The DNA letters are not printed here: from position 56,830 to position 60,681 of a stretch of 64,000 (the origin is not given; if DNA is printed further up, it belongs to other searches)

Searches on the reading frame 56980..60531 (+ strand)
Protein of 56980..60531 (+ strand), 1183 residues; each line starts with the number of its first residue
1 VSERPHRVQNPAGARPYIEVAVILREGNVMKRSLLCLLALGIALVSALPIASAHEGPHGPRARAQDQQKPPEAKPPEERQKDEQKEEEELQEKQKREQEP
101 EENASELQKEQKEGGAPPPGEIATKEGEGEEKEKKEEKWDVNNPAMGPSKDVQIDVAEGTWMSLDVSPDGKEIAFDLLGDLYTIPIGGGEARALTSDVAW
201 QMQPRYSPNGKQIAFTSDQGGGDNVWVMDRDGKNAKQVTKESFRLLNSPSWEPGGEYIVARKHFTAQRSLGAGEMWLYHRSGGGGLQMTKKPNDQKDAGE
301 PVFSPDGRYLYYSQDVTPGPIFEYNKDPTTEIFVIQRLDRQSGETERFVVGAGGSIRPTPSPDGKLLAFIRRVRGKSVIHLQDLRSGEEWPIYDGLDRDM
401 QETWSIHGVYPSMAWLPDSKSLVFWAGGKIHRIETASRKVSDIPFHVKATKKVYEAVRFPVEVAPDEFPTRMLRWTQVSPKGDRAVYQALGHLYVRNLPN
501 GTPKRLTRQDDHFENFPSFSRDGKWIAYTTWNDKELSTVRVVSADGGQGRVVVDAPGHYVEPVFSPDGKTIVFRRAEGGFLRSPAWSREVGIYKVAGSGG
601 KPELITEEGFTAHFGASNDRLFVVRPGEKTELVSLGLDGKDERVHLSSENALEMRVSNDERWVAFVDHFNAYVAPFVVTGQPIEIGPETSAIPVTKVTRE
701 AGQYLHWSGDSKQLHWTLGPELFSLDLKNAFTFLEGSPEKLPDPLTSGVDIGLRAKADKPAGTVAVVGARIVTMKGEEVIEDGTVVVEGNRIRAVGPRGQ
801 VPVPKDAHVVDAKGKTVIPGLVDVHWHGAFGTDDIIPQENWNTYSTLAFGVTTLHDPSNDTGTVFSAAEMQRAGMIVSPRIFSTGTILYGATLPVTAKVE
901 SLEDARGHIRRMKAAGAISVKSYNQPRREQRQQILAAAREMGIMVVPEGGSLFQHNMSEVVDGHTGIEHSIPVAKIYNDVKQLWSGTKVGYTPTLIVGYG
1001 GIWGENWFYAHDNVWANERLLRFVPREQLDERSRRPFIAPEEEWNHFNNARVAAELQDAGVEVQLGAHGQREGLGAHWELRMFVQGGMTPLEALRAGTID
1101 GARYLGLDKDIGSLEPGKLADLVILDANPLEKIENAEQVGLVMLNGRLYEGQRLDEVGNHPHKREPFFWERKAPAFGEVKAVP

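Call 72: search_protein_families(library=pfam, proteins=[window:56980-60531:+])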
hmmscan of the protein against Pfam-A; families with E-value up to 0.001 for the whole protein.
window:56980-60531:+ (1183 aa): 5 families
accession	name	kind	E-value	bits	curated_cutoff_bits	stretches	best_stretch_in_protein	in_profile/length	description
PF07676.18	PD40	-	1.2e-30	105.2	20.9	2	194-227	4-38/38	WD40-like Beta Propeller Repeat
PF01979.26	Amidohydro_1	-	1.2e-18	67.9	25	1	1055-1148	238-344/345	Amidohydrolase family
PF07969.17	Amidohydro_3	-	8.1e-16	59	29.7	2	1088-1147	407-469/472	Amidohydrolase family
PF00930.27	DPPIV_N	-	1.8e-10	40.6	22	0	470-544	42-133/354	Dipeptidyl peptidase IV (DPP IV) N-terminal region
PF25174.1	Beta-prop_THOC3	-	0.00027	20.5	305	0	202-262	92-148/272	THOC3 beta-propeller domain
